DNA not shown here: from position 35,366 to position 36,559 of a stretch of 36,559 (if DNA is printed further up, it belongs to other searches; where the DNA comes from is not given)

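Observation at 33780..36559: Low-GC cassette: swapped tailspike receptor-binding domain plus convergent acyltransferase-3 gene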

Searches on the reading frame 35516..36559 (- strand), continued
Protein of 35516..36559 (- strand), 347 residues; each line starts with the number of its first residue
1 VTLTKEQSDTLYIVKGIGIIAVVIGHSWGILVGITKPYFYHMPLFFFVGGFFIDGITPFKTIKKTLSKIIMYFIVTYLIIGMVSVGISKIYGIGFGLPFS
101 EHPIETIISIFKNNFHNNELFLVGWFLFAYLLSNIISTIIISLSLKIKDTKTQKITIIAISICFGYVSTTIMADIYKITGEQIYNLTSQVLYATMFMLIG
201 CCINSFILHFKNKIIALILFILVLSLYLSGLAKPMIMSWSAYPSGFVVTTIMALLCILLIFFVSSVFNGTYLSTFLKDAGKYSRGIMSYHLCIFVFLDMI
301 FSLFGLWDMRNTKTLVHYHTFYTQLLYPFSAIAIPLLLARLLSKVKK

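Call 51: search_protein_families(library=phrogs, alignment_id=A3, max_evalue=0.00001)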
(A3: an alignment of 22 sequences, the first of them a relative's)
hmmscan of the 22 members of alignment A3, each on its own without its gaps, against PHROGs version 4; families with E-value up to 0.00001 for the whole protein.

A. member 1, L106:5632-8172:- (846 aa): 22 families
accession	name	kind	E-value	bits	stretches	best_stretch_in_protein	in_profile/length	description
phrog_1640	-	tail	9.3e-108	363.3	1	1-550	1-506/765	tail protein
phrog_32960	-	unknown function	1e-74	253.2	1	1-253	1-251/762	-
phrog_38237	-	unknown function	2.7e-73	248.4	1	1-232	1-231/697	-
phrog_36601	-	tail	4.1e-70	238.2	1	1-232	15-252/1084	tail fiber protein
phrog_17220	-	unknown function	9.2e-65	220.4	1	1-242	1-244/868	-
phrog_6518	-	tail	5.7e-64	217.5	1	4-208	1-200/793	tail fiber protein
phrog_8649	-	unknown function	1.5e-63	216.6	1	1-222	1-222/743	-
phrog_5510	-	tail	6.1e-62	211.1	1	1-273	1-284/789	tail fiber protein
phrog_13893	-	tail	1.3e-61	209.8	1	1-164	1-168/648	tail protein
phrog_28871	-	unknown function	5.4e-60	204.2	1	6-222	6-215/946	-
phrog_30017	-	unknown function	4.4e-56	191.4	1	1-256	1-250/1025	-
phrog_1171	-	tail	2.3e-53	182.9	1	1-168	1-170/954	tail spike protein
phrog_5662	-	tail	2.7e-52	179.1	1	1-165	1-169/729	tail fiber protein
phrog_4818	-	tail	8.9e-41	140.9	1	1-318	4-330/896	tail fiber protein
phrog_9823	-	tail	4.8e-30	105.6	1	75-318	10-243/725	tail fiber protein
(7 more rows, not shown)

B. families by the number of members that match (of 22 scanned): 154 families (the first 25 are shown)
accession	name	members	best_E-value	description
phrog_6518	-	14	5.3e-89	tail fiber protein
phrog_8460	-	12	1.1e-25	tail fiber protein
phrog_4818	-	11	2.6e-96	tail fiber protein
phrog_1171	-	11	1.2e-70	tail spike protein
phrog_9823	-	11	8.8e-41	tail fiber protein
phrog_18162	-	11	1.3e-33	tail fiber protein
phrog_1640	-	9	4.9e-153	tail protein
phrog_21878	-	9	3.1e-41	tail fiber protein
phrog_17635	-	9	1.2e-28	tail fiber protein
phrog_5510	-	8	5.8e-83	tail fiber protein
phrog_15455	-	8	2.9e-72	tail fiber protein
phrog_20656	-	8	1.1e-47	-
phrog_9532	-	8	1.2e-35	tail fiber protein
phrog_4250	-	8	4.3e-22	EPS depolymerase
phrog_1819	-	8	4.8e-15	tail spike protein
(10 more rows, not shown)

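Call 64: predict_structure(alignment_id=A2)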
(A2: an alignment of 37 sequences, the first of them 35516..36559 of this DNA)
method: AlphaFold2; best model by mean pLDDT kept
length: 347 residues; sequences in the alignment: 37
mean_pLDDT: 93.3   pTM: 0.91
mean pLDDT of the five models: 93.3, 92.6, 92.3, 92.2, 92.0
residues with pLDDT >= 90: 303; 70-90: 34; 50-70: 10; < 50: 0
segments of 3 or more residues with pLDDT < 50: none
pLDDT, mean of each block of 10 residues (from residue 1): 88 95 79 71 96 94 94 96 96 93 94 94 96 98 96 97 98 97 97 98 93 94 93 91 96 96 92 94 95 96 96 90 90 95 85
secondary structure, 60 per line:
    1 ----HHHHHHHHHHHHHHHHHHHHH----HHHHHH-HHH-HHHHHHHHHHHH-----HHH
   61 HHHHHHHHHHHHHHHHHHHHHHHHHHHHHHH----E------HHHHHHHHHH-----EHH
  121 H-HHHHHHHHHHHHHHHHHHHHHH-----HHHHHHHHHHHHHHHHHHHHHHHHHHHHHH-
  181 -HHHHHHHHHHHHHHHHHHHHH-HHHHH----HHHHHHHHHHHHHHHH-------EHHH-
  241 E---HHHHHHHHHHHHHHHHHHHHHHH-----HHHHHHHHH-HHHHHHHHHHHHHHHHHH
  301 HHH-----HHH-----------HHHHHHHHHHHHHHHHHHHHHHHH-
elements in order: H5-25 H30-35 H41-52 H58-91 H103-112 H123-144 H150-179 H182-202 H204-208 H213-228 H245-267 H273-281 H283-303 H323-346

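Call 69: fold_search(model_id=the predicted structure, library=pdb)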
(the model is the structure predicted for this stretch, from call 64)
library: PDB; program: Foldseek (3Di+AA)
matches with E <= 10: 160; with E <= 0.001: 0
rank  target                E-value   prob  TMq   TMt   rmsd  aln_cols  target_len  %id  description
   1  8vkj_A                1.2e-01  0.99  0.47  0.32   9.6       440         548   12  Cryo-EM structure of human HGSNAT bound with Acetyl-CoA (released 2024-06-26)
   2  8vlv_A                1.6e-01  0.99  0.46  0.33   9.2       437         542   13  Cryo-EM structure of human HGSNAT in inactive state (released 2024-06-26)
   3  8vlg_A                1.6e-01  0.98  0.44  0.31  10.2       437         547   12  Cryo-EM structure of human HGSNAT bound with Acetyl-CoA and substrate analog (released 2024-06-26)
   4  8jl4_A                1.9e-01  0.96  0.42  0.30   9.7       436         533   14  membrane proteins (released 2024-05-22)
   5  8vlg_B                2.1e-01  0.99  0.51  0.35   8.2       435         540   13  Cryo-EM structure of human HGSNAT bound with Acetyl-CoA and substrate analog (released 2024-06-26)
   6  8wx3_A                2.3e-01  0.23  0.20  0.16  19.0       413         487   12  Cryo-EM structure of human SLC15A4 (outward-facing open) (released 2023-12-06)
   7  4p6h_A                2.3e-01  0.15  0.16  0.14  21.4       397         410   15  Tl+-bound inward-facing state (bound conformation) of the glutamate transporter homologue GltPh (released 2014-06-04)
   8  8vlu_B                2.6e-01  0.97  0.43  0.30  12.4       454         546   11  Cryo-EM structure of human HGSNAT bound with CoA (released 2024-06-26)
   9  8jkv_A                2.9e-01  0.97  0.45  0.33   9.6       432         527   13  membrane proteins (released 2024-05-22)
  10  8vly_A                4.3e-01  0.92  0.46  0.35  10.4       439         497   12  Cryo-EM structure of human HGSNAT in transition state (released 2024-06-26)
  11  8vlv_B                5.1e-01  0.85  0.43  0.31   9.6       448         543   14  Cryo-EM structure of human HGSNAT in inactive state (released 2024-06-26)
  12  8vli_B                5.5e-01  0.96  0.48  0.34   8.4       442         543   12  Cryo-EM structure of human HGSNAT bound with CoA and product analog (released 2024-06-26)
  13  8vkj_B                5.5e-01  0.92  0.46  0.32   9.8       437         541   12  Cryo-EM structure of human HGSNAT bound with Acetyl-CoA (released 2024-06-26)
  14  8vli_A                7.0e-01  0.90  0.48  0.33   8.7       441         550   13  Cryo-EM structure of human HGSNAT bound with CoA and product analog (released 2024-06-26)
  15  8xq9_A                7.0e-01  0.11  0.16  0.09  24.5       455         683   12  Structure of the sea urchin spSLC9C1 in state-2 w/ cAMP dimer (released 2024-07-17)
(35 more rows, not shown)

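Call 75: search_protein_families(library=ncbifam, proteins=[window:35516-36559:-], max_evalue=0.001)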
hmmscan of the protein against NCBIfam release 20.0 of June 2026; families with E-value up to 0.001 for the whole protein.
window:35516-36559:- (347 aa): 0 families
